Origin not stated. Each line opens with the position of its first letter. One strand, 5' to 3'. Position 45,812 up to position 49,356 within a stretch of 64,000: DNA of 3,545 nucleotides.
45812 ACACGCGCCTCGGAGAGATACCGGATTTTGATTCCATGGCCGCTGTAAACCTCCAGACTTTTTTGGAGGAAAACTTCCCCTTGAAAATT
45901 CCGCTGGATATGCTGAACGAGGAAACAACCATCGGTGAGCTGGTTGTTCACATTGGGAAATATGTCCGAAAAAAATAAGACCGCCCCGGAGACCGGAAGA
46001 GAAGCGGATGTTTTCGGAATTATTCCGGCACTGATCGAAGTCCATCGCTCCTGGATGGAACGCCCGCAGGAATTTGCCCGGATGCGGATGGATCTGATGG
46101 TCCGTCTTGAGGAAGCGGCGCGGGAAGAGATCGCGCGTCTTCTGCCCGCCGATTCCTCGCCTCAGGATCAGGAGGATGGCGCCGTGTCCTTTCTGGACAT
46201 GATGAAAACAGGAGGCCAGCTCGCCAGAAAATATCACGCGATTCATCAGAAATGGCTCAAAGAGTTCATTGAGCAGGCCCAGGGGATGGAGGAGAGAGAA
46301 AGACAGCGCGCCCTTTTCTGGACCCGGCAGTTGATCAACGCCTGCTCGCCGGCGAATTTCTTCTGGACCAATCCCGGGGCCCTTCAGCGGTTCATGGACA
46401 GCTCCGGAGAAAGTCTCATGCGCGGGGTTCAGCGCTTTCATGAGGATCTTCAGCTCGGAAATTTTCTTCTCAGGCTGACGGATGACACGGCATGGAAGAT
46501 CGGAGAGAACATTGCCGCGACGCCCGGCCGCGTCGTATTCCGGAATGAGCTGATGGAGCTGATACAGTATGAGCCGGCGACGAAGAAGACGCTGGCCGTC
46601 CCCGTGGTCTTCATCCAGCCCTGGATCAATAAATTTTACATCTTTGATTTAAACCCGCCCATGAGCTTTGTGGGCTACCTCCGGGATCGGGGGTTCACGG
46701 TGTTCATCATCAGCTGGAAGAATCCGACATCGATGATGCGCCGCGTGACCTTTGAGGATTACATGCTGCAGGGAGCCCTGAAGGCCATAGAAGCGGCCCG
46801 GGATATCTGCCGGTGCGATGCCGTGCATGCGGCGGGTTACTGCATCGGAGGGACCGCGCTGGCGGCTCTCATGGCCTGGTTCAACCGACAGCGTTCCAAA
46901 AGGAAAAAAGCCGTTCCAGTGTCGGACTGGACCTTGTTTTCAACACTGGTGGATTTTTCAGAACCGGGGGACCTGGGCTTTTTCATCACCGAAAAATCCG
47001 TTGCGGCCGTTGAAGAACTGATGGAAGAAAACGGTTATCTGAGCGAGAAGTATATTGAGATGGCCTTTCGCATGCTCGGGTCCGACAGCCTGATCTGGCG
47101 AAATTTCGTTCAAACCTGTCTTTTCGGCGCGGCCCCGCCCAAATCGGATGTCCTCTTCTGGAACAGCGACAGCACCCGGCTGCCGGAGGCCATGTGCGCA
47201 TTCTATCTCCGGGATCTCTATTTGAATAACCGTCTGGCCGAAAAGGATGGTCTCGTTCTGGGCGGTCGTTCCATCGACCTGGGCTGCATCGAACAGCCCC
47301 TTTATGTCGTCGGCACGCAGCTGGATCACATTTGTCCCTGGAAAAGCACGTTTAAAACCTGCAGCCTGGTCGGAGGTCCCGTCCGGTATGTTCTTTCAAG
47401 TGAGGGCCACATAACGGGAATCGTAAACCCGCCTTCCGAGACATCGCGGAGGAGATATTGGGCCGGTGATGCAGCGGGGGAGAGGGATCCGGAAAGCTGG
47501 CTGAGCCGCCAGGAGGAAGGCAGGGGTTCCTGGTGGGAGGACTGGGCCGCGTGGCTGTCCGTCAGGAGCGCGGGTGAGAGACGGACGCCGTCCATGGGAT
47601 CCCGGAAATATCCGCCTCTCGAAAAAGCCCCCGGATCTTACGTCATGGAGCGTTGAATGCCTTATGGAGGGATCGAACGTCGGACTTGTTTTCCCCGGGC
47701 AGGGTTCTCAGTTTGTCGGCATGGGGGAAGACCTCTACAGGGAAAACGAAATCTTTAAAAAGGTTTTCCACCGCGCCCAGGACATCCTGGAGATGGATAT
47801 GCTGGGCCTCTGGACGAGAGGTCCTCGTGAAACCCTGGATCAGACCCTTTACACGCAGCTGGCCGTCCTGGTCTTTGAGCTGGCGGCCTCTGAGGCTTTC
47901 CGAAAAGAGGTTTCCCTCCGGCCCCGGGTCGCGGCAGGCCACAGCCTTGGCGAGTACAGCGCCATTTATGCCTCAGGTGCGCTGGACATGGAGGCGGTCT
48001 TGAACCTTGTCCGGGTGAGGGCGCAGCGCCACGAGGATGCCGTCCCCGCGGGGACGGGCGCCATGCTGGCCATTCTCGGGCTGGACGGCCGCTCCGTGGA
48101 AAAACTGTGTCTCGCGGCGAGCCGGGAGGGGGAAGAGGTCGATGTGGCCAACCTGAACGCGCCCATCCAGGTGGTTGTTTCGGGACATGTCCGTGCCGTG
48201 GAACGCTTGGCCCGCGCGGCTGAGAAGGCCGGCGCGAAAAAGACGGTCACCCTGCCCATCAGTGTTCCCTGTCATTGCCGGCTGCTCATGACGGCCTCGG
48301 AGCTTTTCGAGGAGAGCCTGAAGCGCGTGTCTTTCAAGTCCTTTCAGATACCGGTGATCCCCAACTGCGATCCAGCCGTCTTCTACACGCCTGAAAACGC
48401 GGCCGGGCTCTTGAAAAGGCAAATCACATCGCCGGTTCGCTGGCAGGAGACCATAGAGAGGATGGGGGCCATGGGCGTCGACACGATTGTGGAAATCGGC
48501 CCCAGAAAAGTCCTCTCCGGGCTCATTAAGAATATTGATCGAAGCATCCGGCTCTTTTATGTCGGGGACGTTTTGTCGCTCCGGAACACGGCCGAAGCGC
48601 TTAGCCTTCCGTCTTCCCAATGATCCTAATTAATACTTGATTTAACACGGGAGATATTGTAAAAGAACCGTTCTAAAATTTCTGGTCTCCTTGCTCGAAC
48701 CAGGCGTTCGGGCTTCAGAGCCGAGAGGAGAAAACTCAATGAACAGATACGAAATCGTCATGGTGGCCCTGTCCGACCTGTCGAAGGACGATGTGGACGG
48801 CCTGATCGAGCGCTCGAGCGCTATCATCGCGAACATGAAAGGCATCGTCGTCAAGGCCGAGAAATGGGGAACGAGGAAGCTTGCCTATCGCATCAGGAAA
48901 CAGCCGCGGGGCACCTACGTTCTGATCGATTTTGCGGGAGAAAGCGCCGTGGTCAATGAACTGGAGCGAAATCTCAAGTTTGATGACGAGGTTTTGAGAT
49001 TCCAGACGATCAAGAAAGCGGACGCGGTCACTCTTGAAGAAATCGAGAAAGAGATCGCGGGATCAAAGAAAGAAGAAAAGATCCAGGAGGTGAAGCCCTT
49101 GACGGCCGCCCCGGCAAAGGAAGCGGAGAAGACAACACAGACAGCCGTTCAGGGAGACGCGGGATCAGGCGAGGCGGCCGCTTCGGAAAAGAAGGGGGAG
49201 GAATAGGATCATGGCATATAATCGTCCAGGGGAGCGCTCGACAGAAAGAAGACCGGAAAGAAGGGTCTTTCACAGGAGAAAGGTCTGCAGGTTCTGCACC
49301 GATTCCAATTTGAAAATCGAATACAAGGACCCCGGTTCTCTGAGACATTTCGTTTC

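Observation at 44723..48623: PHA synthase embedded in a dedicated FabH-ACP-PhaC-FabD operon with no phaA/phaB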

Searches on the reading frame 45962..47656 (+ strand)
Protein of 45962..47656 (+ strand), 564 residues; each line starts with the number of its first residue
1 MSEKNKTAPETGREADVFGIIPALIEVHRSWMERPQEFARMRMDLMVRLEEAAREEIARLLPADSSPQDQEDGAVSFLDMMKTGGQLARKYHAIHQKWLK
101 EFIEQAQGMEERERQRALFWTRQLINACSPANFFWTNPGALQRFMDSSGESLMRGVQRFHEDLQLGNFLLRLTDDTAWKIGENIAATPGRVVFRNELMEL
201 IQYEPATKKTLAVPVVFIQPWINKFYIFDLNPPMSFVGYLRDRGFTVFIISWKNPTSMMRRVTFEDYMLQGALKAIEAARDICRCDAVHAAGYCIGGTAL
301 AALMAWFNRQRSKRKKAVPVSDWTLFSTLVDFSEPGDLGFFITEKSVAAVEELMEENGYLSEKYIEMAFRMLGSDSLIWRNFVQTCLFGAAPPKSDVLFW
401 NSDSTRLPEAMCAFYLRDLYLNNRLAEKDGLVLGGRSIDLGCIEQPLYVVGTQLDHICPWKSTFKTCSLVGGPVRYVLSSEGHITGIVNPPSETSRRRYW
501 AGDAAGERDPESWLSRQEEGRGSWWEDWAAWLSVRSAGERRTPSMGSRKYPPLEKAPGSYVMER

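Call 4: search_protein_families(library=pfam, proteins=[window:45962-47656:+])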
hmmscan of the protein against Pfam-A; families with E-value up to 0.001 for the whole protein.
window:45962-47656:+ (564 aa): 1 family
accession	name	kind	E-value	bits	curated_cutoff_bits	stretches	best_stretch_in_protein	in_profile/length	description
PF07167.19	PhaC_N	-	4.5e-51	173.4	23.7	1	89-240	20-173/173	Poly-beta-hydroxybutyrate polymerase (PhaC) N-terminus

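Call 5: search_protein_families(library=ncbifam, proteins=[window:45962-47656:+])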
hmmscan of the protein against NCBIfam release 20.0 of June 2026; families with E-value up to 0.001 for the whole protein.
window:45962-47656:+ (564 aa): 3 families
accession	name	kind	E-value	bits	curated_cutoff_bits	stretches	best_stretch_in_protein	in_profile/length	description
TIGR01838.1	PHA_synth_I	subfamily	4.9e-161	536.8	622.65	1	89-562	63-531/532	class I poly(R)-hydroxyalkanoic acid synthase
TIGR01839.1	PHA_synth_II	subfamily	9.6e-103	344.1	855.4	1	94-564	99-560/560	class II poly(R)-hydroxyalkanoic acid synthase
TIGR01836.1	PHA_synth_III_C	subfamily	1.1e-30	106.9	365.3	1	183-488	33-331/350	class III poly(R)-hydroxyalkanoic acid synthase subunit PhaC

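Call 14: find_related_loci(query=window:45962-47656:+, collection=genome_contigs, flank=6000)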
Query window:45962-47656:+ (564 aa) in genome_contigs; peptide patterns used: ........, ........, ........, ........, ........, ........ (x = any residue, [..] = any of these).
210 stretches matched a pattern; 160 encode a relative of the query (tblastn E <= 1e-3); the best 80 are kept; 80 distinct loci.
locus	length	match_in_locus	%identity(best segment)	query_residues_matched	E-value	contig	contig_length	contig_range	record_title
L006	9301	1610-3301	89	1-564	0e+0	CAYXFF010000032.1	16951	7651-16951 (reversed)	MAG TPA_asm: uncultured Syntrophaceae bacterium isolate SRP178699_co1_457 genome assembly, contig: NODE_4237_length_1695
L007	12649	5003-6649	65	15-563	0e+0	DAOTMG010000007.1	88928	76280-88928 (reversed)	MAG TPA_asm: Syntrophales bacterium isolate AMR_MDS_2927 NODE_258_length_88928_cov_9.469726, whole genome shotgun sequen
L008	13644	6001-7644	62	16-563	0e+0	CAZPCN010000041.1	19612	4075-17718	MAG TPA_asm: uncultured Syntrophaceae bacterium isolate binchicken_co190_332 genome assembly, contig: NODE_4938_length_1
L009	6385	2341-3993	62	13-563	0e+0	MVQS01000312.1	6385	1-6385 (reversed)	MAG: Syntrophaceae bacterium PtaB.Bin038 A4E67_contig000312, whole genome shotgun sequence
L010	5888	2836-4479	63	16-563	0e+0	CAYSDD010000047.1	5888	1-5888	MAG TPA_asm: uncultured Syntrophaceae bacterium isolate binchicken_co265_216 genome assembly, contig: NODE_18031_length_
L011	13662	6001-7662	63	10-563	0e+0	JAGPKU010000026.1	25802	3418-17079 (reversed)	MAG: Syntrophobacterales bacterium isolate Gw_SlDig_bin_8 Gw_SlDig_2975_length_25802_cov_52.597702, whole genome shotgun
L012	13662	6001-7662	57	15-563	0e+0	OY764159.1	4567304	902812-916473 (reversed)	MAG: Syntrophales bacterium isolate 28fc5764-0b9a-428c-a12f-8ca866e14e1d genome assembly, chromosome: 1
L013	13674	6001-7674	52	15-563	0e+0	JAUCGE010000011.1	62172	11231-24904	Desulfobacterales bacterium HSG16 NODE_11_length_62172, whole genome shotgun sequence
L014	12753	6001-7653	51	16-563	0e+0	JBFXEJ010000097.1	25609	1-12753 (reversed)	MAG: Desulfococcaceae bacterium isolate CA_2019_TPIn_113 NODE_6119_length_25609_cov_6.311985_TPIn, whole genome shotgun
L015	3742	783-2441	47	13-564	7e-177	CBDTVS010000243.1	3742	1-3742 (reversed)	MAG TPA_asm: uncultured Gammaproteobacteria bacterium isolate ERR2431952_concoct_97 genome assembly, contig: ERZ23880211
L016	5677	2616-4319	45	1-563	6e-171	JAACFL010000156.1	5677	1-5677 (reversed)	MAG: Gammaproteobacteria bacterium isolate bin.86 scaffold_12831, whole genome shotgun sequence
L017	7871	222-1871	57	13-563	0e+0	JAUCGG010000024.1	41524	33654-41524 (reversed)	Desulfococcaceae bacterium HSG8 NODE_27_length_41524, whole genome shotgun sequence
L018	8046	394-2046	47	13-563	8e-167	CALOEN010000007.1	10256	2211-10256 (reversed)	MAG: uncultured beta proteobacterium isolate LOGT_bin.0139 genome assembly, contig: contig_82788, whole genome shotgun s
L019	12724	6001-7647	45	16-564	4e-161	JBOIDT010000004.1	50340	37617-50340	MAG: Gammaproteobacteria bacterium isolate SD8035_maxbin2.bin.2 NODE_6_length_50340_cov_30.570669, whole genome shotgun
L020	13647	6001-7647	44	16-564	1e-160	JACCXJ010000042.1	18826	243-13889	MAG: Gammaproteobacteria bacterium isolate MGR_bin175 SD2897-2912_k127_2332060, whole genome shotgun sequence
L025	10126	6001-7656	54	16-563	0e+0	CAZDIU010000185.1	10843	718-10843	MAG TPA_asm: uncultured Desulfobacterales bacterium isolate binchicken_co168_310 genome assembly, contig: NODE_10257_len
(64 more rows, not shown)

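Call 41: search_solved_structures(query=window:45962-47656:+, max_evalue=1e-10, show_alignments=1)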
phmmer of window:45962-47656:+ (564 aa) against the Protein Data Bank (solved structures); distinct sequences matched with E-value up to 1e-10: 5.
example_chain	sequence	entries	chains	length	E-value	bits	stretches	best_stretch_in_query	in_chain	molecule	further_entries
9knj_A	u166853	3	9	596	5.7e-107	361.7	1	97-562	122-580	PHA synthase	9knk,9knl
5xav_A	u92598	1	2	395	8.2e-90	305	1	178-563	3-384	Intracellular polyhydroxyalkanoate synthase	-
5hz2_A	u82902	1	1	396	1.1e-89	304.7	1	177-562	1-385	Poly-beta-hydroxybutyrate polymerase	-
6k3c_A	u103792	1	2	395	4.1e-89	302.8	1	178-563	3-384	Intracellular polyhydroxyalkanoate synthase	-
5t6o_A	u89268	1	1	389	1e-88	301.4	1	177-562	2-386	Poly-beta-hydroxybuterate polymerase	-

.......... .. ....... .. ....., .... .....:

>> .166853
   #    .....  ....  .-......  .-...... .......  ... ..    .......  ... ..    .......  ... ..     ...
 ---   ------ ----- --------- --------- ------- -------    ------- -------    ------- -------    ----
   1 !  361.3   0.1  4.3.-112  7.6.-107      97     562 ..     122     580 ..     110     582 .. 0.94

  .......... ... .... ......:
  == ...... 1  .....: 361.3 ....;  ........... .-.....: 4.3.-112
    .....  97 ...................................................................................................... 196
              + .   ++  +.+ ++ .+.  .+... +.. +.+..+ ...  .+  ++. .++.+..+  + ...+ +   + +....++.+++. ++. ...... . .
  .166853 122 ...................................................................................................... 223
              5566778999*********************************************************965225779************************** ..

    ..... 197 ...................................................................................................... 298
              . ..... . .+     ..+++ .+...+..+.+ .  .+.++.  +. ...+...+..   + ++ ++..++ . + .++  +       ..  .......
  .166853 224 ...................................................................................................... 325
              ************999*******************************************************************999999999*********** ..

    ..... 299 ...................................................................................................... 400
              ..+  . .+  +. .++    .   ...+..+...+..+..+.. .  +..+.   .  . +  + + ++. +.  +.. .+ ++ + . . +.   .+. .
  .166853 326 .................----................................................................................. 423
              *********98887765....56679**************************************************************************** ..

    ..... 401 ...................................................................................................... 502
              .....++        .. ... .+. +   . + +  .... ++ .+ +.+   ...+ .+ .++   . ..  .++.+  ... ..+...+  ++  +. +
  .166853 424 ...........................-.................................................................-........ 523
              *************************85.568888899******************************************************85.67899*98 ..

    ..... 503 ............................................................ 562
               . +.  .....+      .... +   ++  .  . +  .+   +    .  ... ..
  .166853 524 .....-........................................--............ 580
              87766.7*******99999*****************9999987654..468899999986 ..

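Call 47: search_protein_families(library=pfam, proteins=[L012:7705-8448:+, L013:7848-8591:+, L013:9204-10961:+, L014:7975-8892:+, L014:8819-9508:+, L014:9511-10191:+, L025:8372-9292:+], max_evalue=0.0001)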
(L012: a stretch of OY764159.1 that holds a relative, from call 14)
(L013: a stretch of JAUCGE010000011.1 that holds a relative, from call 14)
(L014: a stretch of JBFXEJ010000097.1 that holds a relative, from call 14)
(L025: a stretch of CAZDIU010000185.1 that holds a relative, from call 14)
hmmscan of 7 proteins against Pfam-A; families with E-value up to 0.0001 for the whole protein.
L012:7705-8448:+ (247 aa): 3 families
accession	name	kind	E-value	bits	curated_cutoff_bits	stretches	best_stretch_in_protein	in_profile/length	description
PF13561.12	adh_short_C2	-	1.5e-46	159.4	27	1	14-244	3-234/236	Enoyl-(Acyl carrier protein) reductase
PF00106.31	adh_short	-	2.3e-45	154.9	26.6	1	6-200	1-192/195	short chain dehydrogenase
PF08659.16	KR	-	1.5e-05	25.5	22.6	0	9-172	4-164/180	KR domain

L013:7848-8591:+ (247 aa): 3 families
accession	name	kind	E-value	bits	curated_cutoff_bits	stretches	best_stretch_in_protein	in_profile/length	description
PF00106.31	adh_short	-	1.5e-47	162.1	26.6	1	6-201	1-193/195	short chain dehydrogenase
PF13561.12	adh_short_C2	-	6.4e-45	154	27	1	15-243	6-233/236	Enoyl-(Acyl carrier protein) reductase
PF08659.16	KR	-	5.3e-10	39.9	22.6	1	8-172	3-164/180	KR domain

L013:9204-10961:+ (585 aa): 1 family
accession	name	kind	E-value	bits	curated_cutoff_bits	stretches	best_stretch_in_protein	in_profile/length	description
PF03109.22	ABC1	-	4.9e-21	75.4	22.9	1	139-395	2-243/244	ABC1 atypical kinase-like domain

L014:7975-8892:+ (305 aa): 1 family
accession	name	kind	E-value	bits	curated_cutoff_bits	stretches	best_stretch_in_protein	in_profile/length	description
PF00497.25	SBP_bac_3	-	2.2e-09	37.6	26.4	1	94-295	16-130/132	Bacterial extracellular solute-binding proteins, family 3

L014:8819-9508:+ (229 aa): 1 family
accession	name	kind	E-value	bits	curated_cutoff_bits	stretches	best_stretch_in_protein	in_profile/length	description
PF03548.22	LolA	-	9.7e-10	38.9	23.6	1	61-227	2-163/165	Outer membrane lipoprotein carrier protein LolA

L014:9511-10191:+ (226 aa): 0 families

L025:8372-9292:+ (306 aa): 0 families

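Call 59: search_protein_families(library=ncbifam, proteins=[L012:7705-8448:+, L013:7848-8591:+], max_evalue=1e-10)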
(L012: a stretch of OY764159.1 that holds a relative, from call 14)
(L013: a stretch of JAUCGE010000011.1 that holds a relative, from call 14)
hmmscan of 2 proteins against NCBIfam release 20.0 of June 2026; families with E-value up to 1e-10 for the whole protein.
L012:7705-8448:+ (247 aa): 187 families (the best 25 are shown)
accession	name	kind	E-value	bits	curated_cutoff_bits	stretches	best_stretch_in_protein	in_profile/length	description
NF006072.0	PRK08217.1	subfamily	1.7e-92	309.8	298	1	1-247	1-253/253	3-ketoacyl-(acyl-carrier-protein) reductase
NF004198.0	PRK05653.1-3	equivalog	4.9e-66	222.7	296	1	4-246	6-247/248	3-oxoacyl-ACP reductase FabG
TIGR01830.1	3oxo_ACP_reduc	equivalog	2e-60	204.5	297.75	1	9-244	2-237/239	3-oxoacyl-[acyl-carrier-protein] reductase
NF004197.0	PRK05653.1-1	equivalog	3.3e-49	167.8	332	1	3-244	5-245/249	3-oxoacyl-ACP reductase FabG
NF009466.0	PRK12826.1-2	subfamily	1.7e-48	165.3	222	1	6-245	4-244/248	3-oxoacyl-ACP reductase FabG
TIGR01829.1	AcAcCoA_reduct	subfamily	2.4e-48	164.9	302.1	1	9-245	4-240/242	acetoacetyl-CoA reductase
NF009464.0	PRK12824.1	subfamily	2.9e-48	164.7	269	1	7-245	4-242/245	3-oxoacyl-ACP reductase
NF004199.0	PRK05653.1-4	equivalog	1.9e-46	158.6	301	1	1-244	1-244/247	3-oxoacyl-ACP reductase FabG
NF005067.0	PRK06484.1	equivalog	2.3e-45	155.1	713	1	7-245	275-511/524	short chain dehydrogenase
NF005559.1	PRK07231.1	subfamily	3.7e-45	154.4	215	1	3-245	2-247/249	glucose 1-dehydrogenase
NF042966.1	AcAcCoAred_PhaB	equivalog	2.3e-44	151.8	436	1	4-246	7-239/240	acetoacetyl-CoA reductase PhaB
NF053701.1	CsHdxCHCADhChcB2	equivalog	7.3e-43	146.8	350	1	4-245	2-242/245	cis-4-hydroxycyclohexanecarboxylate dehydrogenase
NF052558.1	MBtsdlDhBudC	equivalog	9.9e-43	146.5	270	1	4-245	2-241/250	meso-2,3-butanediol dehydrogenase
NF006070.0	PRK08213.1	subfamily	3.3e-42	144.8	279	1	2-246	9-257/259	gluconate 5-dehydrogenase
NF040605.2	mycolic_FabG1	exception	3.3e-41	141.6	420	1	7-245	3-229/233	3-oxoacyl-ACP reductase FabG1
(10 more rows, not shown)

L013:7848-8591:+ (247 aa): 193 families (the best 25 are shown)
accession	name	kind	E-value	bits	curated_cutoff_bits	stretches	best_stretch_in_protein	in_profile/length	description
NF006072.0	PRK08217.1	subfamily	1.1e-96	323.6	298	1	1-247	1-253/253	3-ketoacyl-(acyl-carrier-protein) reductase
NF004198.0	PRK05653.1-3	equivalog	5.4e-63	212.7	296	1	4-246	6-247/248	3-oxoacyl-ACP reductase FabG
TIGR01830.1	3oxo_ACP_reduc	equivalog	6.8e-59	199.5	297.75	1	8-245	1-238/239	3-oxoacyl-[acyl-carrier-protein] reductase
NF009466.0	PRK12826.1-2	subfamily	1e-51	175.8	222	1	6-244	4-243/248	3-oxoacyl-ACP reductase FabG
NF009464.0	PRK12824.1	subfamily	1.7e-48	165.4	269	1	6-245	3-242/245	3-oxoacyl-ACP reductase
NF004197.0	PRK05653.1-1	equivalog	4.6e-47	160.7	332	1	2-245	4-246/249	3-oxoacyl-ACP reductase FabG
TIGR01829.1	AcAcCoA_reduct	subfamily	1.1e-45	156.2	302.1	1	9-245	4-240/242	acetoacetyl-CoA reductase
NF004199.0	PRK05653.1-4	equivalog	1.3e-45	155.9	301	1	1-245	1-245/247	3-oxoacyl-ACP reductase FabG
NF005559.1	PRK07231.1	subfamily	5.9e-45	153.7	215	1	3-245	2-247/249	glucose 1-dehydrogenase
NF005067.0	PRK06484.1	equivalog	1.8e-42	145.6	713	1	5-244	273-510/524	short chain dehydrogenase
NF009546.0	PRK12935.1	equivalog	1.8e-42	145.6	418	1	2-245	3-245/247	acetoacetyl-CoA reductase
NF053701.1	CsHdxCHCADhChcB2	equivalog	5.1e-42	144.1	350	1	4-243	2-240/245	cis-4-hydroxycyclohexanecarboxylate dehydrogenase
NF052558.1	MBtsdlDhBudC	equivalog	7.1e-42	143.7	270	1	4-245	2-241/250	meso-2,3-butanediol dehydrogenase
NF042966.1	AcAcCoAred_PhaB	equivalog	8.2e-42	143.4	436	1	5-244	8-237/240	acetoacetyl-CoA reductase PhaB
NF006070.0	PRK08213.1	subfamily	2.4e-41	142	279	1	2-245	9-256/259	gluconate 5-dehydrogenase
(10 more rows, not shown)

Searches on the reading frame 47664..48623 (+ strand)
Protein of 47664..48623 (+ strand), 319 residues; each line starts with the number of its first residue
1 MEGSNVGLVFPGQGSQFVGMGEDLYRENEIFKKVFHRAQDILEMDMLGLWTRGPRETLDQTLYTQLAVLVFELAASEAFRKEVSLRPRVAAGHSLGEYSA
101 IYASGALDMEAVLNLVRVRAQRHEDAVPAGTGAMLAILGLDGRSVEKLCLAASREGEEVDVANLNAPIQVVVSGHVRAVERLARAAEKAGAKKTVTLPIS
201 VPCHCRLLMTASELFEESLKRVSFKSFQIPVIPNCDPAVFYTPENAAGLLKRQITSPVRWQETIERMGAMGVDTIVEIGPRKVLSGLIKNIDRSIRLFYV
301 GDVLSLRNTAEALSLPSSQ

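Call 4: search_protein_families(library=pfam, proteins=[window:47664-48623:+])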
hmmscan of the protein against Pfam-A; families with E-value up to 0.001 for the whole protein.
window:47664-48623:+ (319 aa): 1 family
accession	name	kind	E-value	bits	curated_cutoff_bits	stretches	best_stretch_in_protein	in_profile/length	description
PF00698.26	Acyl_transf_1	-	1.3e-30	107.4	32.7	1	9-285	3-272/319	Acyl transferase domain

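Call 5: search_protein_families(library=ncbifam, proteins=[window:47664-48623:+])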
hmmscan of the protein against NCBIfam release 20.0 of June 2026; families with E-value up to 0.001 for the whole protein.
window:47664-48623:+ (319 aa): 8 families
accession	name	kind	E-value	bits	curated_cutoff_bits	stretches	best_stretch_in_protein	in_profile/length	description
TIGR00128.1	fabD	equivalog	1.6e-91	306.8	260.9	1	6-293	3-288/290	ACP S-malonyltransferase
TIGR03131.1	malonate_mdcH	equivalog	5.2e-65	219.8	297.9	1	8-303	3-287/297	malonate decarboxylase subunit epsilon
NF045894.1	PKS_plus_SDR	equivalog_domain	4.5e-48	163.7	1740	1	5-291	531-814/1515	type I polyketide synthase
TIGR02813.1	omega_3_PfaA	subfamily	5.9e-28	96.2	1010.1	1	5-291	580-879/2582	polyketide-type polyunsaturated fatty acid synthase PfaA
NF037941.1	PKS_NbtC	equivalog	1.2e-21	76.5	1150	1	5-284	96-376/1027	nocobactin polyketide synthase NbtC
NF037940.1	PKS_MbtD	equivalog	2.5e-20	72.2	1150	1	5-284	91-366/978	mycobactin polyketide synthase MbtD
NF040607.1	mycolic_Pks13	equivalog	7.5e-16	56.8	2100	1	8-283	667-945/1680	polyketide synthase Pks13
NF041183.1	Pks2_ls1_myc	equivalog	5e-09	33.6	2400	1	9-190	536-713/2086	sulfolipid-1 biosynthesis phthioceranic/hydroxyphthioceranic acid synthase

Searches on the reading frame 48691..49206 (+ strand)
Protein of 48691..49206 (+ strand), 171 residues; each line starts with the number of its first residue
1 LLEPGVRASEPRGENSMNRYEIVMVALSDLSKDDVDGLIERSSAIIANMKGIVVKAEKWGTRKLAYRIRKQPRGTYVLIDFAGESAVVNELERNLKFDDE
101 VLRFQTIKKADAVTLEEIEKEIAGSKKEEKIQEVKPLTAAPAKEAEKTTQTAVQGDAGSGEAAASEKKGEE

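Call 4: search_protein_families(library=pfam, proteins=[window:48691-49206:+])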
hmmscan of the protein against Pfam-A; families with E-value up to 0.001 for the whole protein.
window:48691-49206:+ (171 aa): 1 family
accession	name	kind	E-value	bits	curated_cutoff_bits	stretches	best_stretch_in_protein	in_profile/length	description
PF01250.22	Ribosomal_S6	-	8.5e-28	96.8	27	1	19-108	1-90/90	Ribosomal protein S6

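Call 5: search_protein_families(library=ncbifam, proteins=[window:48691-49206:+])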
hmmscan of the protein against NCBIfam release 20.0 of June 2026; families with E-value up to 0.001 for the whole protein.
window:48691-49206:+ (171 aa): 1 family
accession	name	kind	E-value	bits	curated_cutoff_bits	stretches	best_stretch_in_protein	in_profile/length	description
TIGR00166.1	S6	equivalog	4.1e-24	84.6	42.9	1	17-109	1-93/95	30S ribosomal protein S6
